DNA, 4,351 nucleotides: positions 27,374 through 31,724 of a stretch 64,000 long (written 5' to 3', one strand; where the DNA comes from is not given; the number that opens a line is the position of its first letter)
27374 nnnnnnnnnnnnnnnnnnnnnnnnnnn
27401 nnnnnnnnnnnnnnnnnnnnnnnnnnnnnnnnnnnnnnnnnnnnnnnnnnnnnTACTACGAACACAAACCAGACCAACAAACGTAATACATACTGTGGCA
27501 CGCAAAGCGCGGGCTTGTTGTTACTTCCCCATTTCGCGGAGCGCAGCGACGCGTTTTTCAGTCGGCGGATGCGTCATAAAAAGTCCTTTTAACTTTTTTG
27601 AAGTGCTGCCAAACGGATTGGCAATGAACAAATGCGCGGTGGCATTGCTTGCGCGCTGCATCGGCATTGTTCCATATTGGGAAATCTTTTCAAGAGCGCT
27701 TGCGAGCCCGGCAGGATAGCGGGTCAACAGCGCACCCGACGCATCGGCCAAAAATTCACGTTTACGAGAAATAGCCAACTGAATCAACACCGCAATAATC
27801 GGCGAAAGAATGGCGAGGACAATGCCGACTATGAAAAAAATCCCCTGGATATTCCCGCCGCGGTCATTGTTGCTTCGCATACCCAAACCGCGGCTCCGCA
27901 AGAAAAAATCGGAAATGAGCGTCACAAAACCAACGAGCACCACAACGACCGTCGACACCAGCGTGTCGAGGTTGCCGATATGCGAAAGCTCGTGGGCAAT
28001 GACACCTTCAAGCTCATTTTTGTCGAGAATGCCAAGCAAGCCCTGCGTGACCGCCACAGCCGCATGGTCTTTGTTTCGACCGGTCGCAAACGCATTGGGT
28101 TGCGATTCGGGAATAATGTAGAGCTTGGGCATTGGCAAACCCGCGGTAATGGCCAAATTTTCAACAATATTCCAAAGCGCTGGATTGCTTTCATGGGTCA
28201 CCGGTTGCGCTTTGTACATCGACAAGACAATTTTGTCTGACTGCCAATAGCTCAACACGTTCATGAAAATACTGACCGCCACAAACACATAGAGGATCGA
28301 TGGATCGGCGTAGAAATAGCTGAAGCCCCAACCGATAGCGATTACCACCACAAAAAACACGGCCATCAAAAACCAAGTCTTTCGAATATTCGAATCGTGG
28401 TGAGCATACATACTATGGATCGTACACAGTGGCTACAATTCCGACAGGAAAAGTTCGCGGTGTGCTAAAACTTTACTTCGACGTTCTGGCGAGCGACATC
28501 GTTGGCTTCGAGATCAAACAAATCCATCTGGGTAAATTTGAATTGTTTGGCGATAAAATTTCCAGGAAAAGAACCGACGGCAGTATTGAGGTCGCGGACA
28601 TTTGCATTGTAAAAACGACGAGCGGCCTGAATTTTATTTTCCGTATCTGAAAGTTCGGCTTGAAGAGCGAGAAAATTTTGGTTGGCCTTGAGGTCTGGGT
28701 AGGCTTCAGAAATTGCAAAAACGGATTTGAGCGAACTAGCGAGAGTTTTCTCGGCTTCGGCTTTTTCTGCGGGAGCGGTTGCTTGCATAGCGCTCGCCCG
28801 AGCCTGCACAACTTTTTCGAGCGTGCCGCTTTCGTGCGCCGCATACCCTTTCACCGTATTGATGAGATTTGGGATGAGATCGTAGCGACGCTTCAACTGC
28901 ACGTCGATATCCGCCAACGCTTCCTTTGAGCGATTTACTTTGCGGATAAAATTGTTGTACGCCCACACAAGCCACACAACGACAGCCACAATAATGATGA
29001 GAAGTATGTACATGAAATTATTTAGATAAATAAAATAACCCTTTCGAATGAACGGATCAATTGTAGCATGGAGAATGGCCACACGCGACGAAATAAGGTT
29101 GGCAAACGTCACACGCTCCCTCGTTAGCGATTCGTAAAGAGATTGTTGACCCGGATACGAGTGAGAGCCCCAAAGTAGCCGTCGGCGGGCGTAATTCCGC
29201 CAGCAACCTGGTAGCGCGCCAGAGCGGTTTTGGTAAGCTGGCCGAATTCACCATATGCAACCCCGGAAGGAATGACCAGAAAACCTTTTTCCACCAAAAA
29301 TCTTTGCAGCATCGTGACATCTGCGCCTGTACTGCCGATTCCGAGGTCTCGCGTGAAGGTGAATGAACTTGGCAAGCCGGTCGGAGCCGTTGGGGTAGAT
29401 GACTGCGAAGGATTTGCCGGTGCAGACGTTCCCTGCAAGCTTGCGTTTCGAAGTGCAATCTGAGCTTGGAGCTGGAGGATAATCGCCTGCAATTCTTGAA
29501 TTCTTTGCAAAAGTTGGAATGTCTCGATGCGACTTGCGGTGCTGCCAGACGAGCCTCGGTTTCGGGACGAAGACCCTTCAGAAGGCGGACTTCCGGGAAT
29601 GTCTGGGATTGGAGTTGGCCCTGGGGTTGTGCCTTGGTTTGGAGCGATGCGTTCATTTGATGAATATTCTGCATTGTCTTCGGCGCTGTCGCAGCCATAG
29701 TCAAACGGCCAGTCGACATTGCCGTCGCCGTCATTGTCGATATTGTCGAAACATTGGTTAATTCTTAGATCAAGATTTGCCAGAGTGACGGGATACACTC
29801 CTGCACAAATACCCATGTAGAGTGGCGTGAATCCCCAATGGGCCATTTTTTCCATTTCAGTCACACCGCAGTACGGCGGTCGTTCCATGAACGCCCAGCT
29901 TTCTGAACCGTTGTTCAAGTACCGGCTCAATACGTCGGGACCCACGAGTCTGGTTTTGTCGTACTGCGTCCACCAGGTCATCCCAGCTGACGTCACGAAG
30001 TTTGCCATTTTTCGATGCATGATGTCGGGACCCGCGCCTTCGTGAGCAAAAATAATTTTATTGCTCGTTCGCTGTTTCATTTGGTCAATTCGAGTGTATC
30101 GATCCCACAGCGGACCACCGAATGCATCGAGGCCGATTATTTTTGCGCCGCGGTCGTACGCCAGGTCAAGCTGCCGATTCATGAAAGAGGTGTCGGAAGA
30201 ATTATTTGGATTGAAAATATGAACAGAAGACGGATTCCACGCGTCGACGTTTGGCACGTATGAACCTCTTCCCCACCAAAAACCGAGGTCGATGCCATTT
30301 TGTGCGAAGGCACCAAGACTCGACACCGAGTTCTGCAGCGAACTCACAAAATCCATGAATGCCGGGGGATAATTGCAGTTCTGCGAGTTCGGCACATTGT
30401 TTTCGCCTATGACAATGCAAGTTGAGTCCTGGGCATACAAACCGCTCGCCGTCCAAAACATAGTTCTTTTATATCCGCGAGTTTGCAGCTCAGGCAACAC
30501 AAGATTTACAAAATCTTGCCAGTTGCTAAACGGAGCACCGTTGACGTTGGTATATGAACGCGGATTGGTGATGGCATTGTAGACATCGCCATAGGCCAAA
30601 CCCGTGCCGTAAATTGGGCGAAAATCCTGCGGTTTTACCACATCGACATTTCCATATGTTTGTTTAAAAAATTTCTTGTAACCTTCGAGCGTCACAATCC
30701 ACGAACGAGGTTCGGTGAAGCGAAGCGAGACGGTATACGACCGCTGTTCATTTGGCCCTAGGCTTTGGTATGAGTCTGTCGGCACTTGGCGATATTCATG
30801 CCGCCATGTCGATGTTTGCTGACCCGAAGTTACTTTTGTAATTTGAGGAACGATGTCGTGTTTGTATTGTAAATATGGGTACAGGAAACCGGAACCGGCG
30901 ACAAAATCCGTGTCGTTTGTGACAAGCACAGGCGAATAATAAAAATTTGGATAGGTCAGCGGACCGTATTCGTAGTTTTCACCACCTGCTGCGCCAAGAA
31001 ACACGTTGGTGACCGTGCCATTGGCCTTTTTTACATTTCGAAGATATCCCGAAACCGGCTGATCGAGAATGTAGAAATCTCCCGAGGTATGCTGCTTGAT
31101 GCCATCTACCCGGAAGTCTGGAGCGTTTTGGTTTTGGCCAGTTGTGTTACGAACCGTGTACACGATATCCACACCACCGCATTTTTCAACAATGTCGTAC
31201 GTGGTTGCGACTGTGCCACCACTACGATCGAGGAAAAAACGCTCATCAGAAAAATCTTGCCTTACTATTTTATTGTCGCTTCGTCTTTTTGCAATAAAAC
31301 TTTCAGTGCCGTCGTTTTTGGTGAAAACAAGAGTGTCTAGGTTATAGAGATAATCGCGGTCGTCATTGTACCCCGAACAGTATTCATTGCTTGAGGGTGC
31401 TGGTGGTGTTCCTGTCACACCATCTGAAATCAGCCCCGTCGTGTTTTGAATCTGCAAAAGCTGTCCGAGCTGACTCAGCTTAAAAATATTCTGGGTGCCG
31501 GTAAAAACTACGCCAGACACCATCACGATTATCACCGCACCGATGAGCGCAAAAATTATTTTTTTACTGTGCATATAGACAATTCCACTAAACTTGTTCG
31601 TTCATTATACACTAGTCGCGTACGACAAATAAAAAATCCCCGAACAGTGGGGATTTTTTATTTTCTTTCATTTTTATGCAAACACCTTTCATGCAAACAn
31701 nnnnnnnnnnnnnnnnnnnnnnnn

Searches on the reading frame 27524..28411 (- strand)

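Call 38: search_protein_families(library=pfam, proteins=[window:27524-28411:-], max_evalue=0.01)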
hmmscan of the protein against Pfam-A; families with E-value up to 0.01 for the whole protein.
window:27524-28411:- (296 aa): 1 family
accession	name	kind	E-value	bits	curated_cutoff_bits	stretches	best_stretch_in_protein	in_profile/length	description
PF01435.24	Peptidase_M48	-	2.8e-33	115.7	20.3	1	76-294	4-185/186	Peptidase family M48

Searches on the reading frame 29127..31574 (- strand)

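Call 85: search_protein_families(library=pfam, proteins=[window:29127-31574:-], max_evalue=0.001)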
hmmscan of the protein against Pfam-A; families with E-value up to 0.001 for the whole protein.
window:29127-31574:- (816 aa): 1 family
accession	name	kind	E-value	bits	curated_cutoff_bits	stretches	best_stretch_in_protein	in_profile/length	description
PF01471.23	PG_binding_1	-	4.6e-07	30.4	23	1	749-806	1-54/57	Putative peptidoglycan binding domain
